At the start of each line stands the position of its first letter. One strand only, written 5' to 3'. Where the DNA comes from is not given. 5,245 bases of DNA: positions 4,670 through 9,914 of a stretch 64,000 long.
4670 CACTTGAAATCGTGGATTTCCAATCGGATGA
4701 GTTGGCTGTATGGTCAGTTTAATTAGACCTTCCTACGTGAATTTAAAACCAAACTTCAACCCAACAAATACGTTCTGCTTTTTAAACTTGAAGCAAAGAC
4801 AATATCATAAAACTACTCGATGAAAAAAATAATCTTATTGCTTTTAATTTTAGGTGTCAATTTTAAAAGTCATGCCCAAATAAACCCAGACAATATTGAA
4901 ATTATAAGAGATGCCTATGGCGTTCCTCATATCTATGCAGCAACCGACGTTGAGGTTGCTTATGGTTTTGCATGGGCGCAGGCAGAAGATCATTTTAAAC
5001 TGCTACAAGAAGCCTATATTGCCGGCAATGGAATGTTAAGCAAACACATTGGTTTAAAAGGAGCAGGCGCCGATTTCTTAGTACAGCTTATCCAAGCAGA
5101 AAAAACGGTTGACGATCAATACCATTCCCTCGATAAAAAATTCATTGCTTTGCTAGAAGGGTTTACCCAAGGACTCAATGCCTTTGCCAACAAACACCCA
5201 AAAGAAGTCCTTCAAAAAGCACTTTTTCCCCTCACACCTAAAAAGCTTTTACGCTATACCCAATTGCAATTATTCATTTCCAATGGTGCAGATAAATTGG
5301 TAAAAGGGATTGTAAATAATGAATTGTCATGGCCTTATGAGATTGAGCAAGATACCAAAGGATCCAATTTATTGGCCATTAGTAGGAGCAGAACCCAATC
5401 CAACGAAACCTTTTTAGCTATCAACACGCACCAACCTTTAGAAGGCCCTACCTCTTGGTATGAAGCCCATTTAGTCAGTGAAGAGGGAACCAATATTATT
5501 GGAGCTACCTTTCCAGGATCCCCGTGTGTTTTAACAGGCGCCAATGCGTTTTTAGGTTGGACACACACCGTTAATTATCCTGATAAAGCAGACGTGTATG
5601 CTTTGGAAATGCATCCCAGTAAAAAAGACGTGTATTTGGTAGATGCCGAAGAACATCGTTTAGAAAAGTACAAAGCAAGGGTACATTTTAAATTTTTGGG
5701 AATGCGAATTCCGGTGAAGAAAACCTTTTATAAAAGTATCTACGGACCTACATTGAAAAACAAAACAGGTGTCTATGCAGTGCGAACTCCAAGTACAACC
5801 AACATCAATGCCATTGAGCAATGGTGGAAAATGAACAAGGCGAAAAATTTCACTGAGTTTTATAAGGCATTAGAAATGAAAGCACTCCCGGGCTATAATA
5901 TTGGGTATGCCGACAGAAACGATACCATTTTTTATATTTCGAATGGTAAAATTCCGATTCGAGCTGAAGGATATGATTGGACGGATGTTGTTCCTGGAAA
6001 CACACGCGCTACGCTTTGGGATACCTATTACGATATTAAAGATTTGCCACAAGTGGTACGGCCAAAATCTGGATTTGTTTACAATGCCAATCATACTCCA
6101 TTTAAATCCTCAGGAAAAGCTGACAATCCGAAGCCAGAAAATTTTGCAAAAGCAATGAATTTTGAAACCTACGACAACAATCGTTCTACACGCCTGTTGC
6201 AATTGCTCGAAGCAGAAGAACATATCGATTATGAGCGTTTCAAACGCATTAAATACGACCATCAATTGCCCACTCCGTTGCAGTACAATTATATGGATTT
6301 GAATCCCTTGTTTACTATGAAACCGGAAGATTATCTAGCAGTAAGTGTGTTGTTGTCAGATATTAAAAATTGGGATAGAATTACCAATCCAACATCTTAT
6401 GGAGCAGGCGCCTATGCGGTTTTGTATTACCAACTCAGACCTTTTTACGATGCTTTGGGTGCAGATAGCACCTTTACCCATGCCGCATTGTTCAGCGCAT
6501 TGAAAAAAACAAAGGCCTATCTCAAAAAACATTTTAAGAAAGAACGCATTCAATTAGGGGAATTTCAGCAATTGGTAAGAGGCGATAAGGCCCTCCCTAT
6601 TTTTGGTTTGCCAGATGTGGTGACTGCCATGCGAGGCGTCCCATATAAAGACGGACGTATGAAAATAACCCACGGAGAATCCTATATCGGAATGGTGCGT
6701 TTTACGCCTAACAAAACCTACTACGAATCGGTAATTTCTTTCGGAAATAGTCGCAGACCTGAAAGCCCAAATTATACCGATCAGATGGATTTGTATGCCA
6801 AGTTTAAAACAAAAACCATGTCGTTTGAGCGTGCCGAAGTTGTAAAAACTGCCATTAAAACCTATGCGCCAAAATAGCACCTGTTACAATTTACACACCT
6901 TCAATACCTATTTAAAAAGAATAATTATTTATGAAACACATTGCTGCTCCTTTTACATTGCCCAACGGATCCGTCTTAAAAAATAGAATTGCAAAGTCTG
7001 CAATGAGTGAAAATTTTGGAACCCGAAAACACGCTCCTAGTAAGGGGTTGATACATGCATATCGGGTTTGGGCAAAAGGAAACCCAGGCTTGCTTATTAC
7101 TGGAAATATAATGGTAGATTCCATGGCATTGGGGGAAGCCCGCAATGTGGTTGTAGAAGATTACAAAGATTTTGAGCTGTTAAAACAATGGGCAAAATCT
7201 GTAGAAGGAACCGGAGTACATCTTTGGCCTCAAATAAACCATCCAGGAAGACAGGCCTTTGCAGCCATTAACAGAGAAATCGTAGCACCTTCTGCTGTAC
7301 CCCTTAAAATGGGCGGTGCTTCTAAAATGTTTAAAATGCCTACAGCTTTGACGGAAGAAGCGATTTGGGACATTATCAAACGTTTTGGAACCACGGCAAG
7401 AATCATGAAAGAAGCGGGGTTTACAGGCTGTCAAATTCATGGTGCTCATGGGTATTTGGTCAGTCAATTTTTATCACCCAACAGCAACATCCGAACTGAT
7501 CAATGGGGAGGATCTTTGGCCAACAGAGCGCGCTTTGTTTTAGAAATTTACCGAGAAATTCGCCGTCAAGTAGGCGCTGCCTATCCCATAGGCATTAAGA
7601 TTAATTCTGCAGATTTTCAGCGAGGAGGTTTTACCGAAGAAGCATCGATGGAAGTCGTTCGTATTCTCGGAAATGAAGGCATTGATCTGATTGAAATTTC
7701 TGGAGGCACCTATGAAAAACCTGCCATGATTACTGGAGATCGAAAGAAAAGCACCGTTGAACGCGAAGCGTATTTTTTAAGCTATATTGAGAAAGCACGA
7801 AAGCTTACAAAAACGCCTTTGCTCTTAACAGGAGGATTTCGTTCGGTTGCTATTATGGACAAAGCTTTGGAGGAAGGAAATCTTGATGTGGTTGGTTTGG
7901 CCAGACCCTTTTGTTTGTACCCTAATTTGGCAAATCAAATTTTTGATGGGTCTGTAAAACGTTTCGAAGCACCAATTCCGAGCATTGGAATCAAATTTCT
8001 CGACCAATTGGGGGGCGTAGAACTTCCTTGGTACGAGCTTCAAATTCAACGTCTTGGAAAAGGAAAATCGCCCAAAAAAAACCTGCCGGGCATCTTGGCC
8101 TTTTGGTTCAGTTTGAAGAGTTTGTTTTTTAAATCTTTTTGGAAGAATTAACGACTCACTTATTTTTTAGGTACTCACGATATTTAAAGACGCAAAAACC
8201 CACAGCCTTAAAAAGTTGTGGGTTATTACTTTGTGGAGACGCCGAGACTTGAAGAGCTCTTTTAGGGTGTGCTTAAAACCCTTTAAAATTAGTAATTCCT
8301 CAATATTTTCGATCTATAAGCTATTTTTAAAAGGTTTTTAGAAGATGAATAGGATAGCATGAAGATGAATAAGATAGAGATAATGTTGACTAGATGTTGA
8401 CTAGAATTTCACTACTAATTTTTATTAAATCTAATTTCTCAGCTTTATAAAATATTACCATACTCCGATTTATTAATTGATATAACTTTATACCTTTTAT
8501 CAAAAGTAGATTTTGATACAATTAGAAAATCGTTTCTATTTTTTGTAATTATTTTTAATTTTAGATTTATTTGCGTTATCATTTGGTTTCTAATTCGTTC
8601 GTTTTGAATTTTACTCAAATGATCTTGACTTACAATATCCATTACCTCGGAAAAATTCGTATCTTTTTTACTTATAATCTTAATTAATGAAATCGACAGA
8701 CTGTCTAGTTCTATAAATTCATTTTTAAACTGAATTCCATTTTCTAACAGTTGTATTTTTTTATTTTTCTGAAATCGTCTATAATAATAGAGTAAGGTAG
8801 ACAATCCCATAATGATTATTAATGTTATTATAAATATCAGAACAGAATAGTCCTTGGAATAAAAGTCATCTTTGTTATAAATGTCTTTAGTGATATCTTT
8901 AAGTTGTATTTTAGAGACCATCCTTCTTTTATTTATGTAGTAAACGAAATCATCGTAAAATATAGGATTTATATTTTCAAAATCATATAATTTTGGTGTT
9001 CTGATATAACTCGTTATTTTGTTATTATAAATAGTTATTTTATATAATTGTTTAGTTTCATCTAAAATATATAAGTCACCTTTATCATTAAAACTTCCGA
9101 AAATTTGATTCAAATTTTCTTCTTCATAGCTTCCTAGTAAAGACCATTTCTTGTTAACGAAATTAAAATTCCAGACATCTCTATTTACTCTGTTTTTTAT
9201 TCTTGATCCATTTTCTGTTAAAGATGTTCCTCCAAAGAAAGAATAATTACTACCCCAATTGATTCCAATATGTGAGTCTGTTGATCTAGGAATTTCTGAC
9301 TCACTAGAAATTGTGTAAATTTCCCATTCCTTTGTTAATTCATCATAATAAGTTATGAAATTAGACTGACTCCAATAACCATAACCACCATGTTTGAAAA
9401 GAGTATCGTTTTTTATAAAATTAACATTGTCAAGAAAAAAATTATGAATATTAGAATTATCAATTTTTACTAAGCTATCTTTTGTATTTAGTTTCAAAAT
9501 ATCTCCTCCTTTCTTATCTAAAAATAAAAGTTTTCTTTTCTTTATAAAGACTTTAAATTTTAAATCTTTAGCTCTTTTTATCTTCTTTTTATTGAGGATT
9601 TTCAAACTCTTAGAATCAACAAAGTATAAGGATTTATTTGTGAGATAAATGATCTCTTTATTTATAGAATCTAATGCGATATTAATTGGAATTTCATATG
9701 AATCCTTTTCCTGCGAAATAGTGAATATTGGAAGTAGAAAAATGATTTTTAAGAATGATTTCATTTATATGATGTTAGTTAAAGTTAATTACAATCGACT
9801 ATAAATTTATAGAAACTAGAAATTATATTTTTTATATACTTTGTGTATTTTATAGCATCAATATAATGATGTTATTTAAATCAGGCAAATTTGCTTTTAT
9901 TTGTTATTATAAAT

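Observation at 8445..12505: Candidate two-gene system: transmembrane kelch/winged-helix one-component regulator divergent from a T9SS-secreted FG-GAP protein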

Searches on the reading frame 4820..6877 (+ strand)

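Call 3: search_protein_families(library=pfam, proteins=[window:4820-6877:+], max_evalue=1)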
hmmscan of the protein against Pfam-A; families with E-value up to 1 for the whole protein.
window:4820-6877:+ (685 aa): 1 family
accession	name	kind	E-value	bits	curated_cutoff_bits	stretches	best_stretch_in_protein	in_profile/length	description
PF01804.23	Penicil_amidase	-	1.4e-109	368.5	21.3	1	26-674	2-673/675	Penicillin amidase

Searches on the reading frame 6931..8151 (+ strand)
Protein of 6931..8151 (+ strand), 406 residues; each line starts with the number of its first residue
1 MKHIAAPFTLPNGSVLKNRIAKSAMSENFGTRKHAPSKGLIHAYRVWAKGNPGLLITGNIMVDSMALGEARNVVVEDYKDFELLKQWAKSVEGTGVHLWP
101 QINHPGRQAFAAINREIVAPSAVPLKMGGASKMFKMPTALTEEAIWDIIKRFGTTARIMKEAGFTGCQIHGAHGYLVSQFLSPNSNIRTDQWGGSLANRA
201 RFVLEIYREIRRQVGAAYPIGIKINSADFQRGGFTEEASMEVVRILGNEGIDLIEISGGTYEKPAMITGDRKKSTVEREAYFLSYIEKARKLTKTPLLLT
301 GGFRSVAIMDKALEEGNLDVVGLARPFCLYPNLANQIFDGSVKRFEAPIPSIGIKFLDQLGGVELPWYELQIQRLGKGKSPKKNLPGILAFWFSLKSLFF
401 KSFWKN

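Call 3: search_protein_families(library=pfam, proteins=[window:6931-8151:+], max_evalue=1)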
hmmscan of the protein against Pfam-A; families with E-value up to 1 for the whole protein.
window:6931-8151:+ (406 aa): 1 family
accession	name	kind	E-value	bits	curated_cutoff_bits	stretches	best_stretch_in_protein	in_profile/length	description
PF00724.26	Oxidored_FMN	-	8e-49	167.2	27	1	6-338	4-336/342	NADH:flavin oxidoreductase / NADH oxidase family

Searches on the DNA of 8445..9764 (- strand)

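Call 92: search_rna_families(source=L005, start=1, end=400, threshold=evalue, max_evalue=1)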
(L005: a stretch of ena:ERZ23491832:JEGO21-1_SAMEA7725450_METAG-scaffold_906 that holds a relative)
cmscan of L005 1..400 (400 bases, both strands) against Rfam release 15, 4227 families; matches with E-value up to 1: 7.
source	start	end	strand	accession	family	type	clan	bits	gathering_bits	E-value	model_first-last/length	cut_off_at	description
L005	244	286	-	RF01727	SAM-SAH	Cis-reg; riboswitch;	-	22.4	40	0.0074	1-49/49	no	SAM/SAH riboswitch aptamer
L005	252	314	-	RF00506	Thr_leader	Cis-reg; leader;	-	21.3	55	0.094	1-118/118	no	Threonine operon leader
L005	257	311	+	RF01581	RUF6-5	Gene; sRNA;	-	19.3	70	0.25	1-156/156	no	Plasmodium RNA of unknown function RUF6-5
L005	175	290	-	RF01858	RsaF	Gene; sRNA;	-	18.8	60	0.39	1-119/119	no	RNA Staph. aureus F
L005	185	291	+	RF00506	Thr_leader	Cis-reg; leader;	-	17.2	55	0.88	1-118/118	no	Threonine operon leader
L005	235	290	+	RF02278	Betaproteobacteria_toxic_sRNA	Gene; sRNA;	-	17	50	0.56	1-64/64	no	Betaproteobacteria toxic small RNA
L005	81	196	+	RF02503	Atu_C9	Gene; sRNA;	-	14.1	40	0.13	74-192/192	no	Rhizobiales sRNA Atu_C9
